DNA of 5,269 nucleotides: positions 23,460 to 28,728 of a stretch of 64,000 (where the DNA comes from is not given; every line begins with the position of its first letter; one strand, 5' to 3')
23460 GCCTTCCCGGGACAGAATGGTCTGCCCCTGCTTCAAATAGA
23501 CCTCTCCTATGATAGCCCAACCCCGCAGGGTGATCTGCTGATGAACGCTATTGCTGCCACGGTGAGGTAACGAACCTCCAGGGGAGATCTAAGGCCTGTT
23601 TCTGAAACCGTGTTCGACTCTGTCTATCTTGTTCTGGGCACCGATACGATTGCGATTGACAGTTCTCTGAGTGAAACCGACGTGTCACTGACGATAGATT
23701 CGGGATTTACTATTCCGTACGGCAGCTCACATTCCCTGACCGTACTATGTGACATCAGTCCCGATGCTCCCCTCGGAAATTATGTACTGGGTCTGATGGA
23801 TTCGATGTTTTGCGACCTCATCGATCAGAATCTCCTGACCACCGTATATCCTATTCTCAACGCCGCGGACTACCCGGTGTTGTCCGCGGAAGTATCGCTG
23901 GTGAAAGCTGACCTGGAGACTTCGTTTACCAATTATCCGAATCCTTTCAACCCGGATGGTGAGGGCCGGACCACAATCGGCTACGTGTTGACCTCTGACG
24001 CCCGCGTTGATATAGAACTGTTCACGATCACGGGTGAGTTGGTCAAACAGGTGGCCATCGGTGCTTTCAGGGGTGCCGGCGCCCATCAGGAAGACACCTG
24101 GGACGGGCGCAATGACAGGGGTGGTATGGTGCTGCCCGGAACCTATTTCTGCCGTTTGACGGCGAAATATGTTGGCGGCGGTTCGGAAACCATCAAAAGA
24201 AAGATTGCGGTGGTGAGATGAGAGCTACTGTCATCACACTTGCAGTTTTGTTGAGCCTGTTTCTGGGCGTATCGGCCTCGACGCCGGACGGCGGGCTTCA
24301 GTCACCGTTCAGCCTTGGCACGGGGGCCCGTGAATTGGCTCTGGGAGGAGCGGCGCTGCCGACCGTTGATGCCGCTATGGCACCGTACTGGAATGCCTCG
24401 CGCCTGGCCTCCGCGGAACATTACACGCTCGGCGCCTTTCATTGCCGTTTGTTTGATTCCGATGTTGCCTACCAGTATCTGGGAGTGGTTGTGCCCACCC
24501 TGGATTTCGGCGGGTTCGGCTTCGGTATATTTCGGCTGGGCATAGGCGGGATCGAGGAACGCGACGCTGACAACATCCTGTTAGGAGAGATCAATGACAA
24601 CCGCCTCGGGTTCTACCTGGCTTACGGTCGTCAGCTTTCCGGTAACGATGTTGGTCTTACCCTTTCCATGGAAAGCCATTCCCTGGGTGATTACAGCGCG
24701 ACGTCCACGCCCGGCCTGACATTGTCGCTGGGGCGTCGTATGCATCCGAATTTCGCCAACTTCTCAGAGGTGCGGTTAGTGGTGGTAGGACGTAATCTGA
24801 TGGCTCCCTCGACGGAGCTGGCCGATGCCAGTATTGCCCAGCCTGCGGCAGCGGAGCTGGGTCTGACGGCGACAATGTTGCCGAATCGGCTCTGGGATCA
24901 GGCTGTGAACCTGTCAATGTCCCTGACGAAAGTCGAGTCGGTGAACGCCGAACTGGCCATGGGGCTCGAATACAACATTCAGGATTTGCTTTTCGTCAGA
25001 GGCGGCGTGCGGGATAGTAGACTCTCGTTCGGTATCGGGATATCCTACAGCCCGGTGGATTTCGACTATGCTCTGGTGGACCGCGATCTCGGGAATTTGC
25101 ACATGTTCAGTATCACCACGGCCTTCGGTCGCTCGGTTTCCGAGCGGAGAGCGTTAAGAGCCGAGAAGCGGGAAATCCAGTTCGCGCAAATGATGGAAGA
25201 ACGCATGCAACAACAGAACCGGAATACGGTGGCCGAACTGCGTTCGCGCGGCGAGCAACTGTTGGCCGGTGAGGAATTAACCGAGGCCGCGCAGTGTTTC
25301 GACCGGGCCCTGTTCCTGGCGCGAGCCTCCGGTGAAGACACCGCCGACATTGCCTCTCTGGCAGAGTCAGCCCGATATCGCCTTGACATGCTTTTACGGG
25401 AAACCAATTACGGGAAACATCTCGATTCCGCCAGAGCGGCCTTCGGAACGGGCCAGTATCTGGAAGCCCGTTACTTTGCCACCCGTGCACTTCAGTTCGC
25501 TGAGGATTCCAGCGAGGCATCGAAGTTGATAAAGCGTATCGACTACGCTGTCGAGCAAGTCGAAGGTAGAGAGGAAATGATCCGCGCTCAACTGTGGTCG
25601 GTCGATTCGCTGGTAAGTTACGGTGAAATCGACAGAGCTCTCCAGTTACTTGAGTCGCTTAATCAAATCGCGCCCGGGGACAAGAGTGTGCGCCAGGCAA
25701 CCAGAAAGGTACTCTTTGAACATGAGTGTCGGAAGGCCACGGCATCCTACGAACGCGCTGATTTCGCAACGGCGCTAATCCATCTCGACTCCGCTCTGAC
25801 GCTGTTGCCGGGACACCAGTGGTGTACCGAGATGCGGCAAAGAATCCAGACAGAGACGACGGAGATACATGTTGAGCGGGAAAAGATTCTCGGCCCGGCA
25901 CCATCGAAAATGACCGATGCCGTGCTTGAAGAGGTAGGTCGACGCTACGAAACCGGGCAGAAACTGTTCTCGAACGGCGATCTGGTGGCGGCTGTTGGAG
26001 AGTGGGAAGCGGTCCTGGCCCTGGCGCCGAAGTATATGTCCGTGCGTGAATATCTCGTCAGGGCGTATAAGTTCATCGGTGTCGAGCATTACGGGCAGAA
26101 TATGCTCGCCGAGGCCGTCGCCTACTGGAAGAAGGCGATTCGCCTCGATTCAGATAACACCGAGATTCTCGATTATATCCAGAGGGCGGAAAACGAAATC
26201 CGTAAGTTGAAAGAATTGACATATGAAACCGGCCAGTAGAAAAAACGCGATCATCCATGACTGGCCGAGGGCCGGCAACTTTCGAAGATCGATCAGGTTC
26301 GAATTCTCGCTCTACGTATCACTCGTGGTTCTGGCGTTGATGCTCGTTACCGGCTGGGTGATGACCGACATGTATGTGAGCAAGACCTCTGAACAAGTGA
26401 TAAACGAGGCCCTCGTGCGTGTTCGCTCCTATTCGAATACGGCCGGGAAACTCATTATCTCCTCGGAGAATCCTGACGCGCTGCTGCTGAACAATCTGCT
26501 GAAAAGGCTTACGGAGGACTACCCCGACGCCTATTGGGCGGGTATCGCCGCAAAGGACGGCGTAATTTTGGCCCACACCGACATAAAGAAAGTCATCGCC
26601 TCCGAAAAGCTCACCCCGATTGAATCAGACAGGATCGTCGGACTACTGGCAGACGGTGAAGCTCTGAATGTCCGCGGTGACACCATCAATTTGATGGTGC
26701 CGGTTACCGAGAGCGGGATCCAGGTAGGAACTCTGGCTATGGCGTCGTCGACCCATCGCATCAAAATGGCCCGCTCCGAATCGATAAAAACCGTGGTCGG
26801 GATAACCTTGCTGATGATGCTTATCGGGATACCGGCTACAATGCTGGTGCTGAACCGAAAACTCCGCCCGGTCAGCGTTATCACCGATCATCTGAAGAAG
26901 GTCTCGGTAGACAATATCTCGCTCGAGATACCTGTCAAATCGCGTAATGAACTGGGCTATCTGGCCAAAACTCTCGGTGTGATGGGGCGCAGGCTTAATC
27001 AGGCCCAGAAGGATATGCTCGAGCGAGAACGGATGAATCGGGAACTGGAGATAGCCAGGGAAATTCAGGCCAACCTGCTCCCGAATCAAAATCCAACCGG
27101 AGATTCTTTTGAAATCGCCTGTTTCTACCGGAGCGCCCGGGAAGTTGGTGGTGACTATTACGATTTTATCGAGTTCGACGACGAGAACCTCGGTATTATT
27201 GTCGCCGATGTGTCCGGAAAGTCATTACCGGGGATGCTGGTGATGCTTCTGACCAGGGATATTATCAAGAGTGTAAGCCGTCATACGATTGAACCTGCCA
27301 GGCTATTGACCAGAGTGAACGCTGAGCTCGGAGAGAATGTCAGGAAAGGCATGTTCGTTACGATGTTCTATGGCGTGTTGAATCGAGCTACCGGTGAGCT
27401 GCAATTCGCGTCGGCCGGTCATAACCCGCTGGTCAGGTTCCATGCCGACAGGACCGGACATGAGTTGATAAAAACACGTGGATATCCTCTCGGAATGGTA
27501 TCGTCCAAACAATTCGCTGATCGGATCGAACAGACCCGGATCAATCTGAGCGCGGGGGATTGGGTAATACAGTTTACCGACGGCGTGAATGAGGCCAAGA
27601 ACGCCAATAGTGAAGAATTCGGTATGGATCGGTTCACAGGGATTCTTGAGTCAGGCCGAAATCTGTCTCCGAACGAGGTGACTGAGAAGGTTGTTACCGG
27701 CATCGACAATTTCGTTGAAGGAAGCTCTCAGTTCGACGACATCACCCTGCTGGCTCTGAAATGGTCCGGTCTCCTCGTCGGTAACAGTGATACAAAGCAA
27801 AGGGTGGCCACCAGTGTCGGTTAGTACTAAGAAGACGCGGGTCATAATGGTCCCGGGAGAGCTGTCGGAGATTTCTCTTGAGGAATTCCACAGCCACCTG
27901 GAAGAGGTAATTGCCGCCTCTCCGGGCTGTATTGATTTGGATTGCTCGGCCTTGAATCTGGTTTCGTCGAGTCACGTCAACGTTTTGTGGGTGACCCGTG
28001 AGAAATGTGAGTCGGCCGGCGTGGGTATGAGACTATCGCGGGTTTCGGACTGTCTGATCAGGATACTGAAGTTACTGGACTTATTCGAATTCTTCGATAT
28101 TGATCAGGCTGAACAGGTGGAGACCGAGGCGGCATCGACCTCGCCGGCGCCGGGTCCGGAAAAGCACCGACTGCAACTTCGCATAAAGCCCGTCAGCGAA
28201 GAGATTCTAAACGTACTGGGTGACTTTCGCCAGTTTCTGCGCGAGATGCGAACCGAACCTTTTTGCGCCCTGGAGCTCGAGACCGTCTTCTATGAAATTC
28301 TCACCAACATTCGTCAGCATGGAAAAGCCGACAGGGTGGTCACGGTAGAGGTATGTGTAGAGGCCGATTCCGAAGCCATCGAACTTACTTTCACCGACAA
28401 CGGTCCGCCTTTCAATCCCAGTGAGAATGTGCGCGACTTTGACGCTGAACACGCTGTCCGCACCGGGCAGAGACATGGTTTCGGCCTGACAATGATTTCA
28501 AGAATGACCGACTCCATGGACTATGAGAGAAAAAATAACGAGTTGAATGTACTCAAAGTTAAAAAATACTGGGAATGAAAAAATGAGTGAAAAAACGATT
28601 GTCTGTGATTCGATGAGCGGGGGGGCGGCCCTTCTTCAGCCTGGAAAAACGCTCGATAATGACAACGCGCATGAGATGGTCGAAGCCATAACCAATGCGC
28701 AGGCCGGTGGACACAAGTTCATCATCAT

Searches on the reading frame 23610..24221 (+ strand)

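Call 19: search_protein_families(library=pfam, proteins=[window:23610-24221:+], max_evalue=0.001)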
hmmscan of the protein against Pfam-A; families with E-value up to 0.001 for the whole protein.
window:23610-24221:+ (203 aa): 1 family
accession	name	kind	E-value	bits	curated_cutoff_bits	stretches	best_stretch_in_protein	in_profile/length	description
PF13860.13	FlgD_ig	-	2e-06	28.1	27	1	116-186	7-76/79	FlgD Ig-like domain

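Call 22: search_protein_families(library=ncbifam, proteins=[window:23610-24221:+], max_evalue=0.001)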
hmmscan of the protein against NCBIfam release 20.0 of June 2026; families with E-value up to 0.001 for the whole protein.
window:23610-24221:+ (203 aa): 6 families
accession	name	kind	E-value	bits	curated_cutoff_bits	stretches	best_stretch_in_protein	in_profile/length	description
NF052323.1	T9SSA_dep_M6i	equivalog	1.8e-07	29.6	600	1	108-203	960-1043/1043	T9SS-dependent M6-like inactivated metalloprotease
NF052228.1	T9SS_PorZ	equivalog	7e-07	28.1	260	1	94-203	662-757/757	type IX secretion system anionic LPS delivery protein PorZ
NF033707.1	T9SS_sortase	equivalog_domain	1.1e-06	26.6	420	1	104-196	997-1089/1095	type IX secretion system sortase PorU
NF009276.0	PRK12633.1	equivalog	0.00012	21.9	383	1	114-186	111-182/234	flagellar basal body rod modification protein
NF005176.1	PRK06655.1-1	equivalog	0.00016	21.7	230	1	120-194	85-158/197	flagellar hook assembly protein FlgD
TIGR04183.1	Por_Secre_tail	domain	0.00088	19.2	23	0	109-186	2-61/72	T9SS type A sorting domain-containing protein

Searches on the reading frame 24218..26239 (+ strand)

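Call 19: search_protein_families(library=pfam, proteins=[window:24218-26239:+], max_evalue=0.001)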
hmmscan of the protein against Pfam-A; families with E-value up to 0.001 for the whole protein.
window:24218-26239:+ (673 aa): 6 families
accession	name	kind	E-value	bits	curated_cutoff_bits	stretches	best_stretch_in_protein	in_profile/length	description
PF07719.23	TPR_2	-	2e-10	40.4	27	0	615-647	2-34/34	Tetratricopeptide repeat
PF00515.34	TPR_1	-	7.7e-08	32.3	27.8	1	615-647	2-34/34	Tetratricopeptide repeat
PF13428.12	TPR_14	-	1.2e-07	32.1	23.5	0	456-493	2-39/44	Tetratricopeptide repeat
PF14559.12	TPR_19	-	4.6e-06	27.3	25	0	454-494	24-64/68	Tetratricopeptide repeat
PF13414.12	TPR_11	-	9e-06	25.7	26.8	0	625-650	5-30/42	TPR repeat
PF25058.1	ARM_TT21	-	0.00088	19.7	27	0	423-491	65-130/155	Tetratricopeptide repeat protein 21 ARM repeat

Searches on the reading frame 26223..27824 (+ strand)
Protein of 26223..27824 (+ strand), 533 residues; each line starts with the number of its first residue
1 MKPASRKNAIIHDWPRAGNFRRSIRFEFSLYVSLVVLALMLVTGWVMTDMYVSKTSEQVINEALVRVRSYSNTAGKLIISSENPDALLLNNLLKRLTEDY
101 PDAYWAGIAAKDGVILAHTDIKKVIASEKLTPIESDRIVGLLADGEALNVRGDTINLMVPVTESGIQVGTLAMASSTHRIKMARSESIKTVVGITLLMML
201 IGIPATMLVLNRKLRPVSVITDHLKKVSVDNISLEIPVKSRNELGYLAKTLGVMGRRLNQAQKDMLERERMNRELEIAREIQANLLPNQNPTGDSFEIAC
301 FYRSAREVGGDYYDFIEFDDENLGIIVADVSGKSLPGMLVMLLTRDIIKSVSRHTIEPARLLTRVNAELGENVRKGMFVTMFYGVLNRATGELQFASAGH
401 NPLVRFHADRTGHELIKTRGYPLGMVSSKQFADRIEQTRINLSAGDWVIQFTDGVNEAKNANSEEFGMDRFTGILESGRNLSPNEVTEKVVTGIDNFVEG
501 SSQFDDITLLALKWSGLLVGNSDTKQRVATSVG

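Call 19: search_protein_families(library=pfam, proteins=[window:26223-27824:+], max_evalue=0.001)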
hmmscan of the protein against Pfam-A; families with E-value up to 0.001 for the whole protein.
window:26223-27824:+ (533 aa): 2 families
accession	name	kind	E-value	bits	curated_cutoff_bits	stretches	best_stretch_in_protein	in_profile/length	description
PF07228.17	SpoIIE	-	3.2e-45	154.9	25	1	319-514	1-191/192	Stage II sporulation protein E (SpoIIE)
PF00672.30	HAMP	-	7.3e-05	23.4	25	1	214-260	7-53/53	HAMP domain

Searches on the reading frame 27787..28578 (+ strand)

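Call 19: search_protein_families(library=pfam, proteins=[window:27787-28578:+], max_evalue=0.001)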
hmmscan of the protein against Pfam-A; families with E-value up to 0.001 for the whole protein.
window:27787-28578:+ (263 aa): 4 families
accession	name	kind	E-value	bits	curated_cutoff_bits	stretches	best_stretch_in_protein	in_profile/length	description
PF13581.12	HATPase_c_2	-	1.2e-15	58.1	27.4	1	144-258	12-125/127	Histidine kinase-like ATPase domain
PF01740.26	STAS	-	5.4e-11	42.7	22.6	1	15-108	8-102/106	STAS domain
PF02518.31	HATPase_c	-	6.6e-09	36.6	26.4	1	163-245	5-88/111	Histidine kinase-, DNA gyrase B-, and HSP90-like ATPase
PF13466.11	STAS_2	-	1.8e-07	31.7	29.2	1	22-99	3-79/80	STAS domain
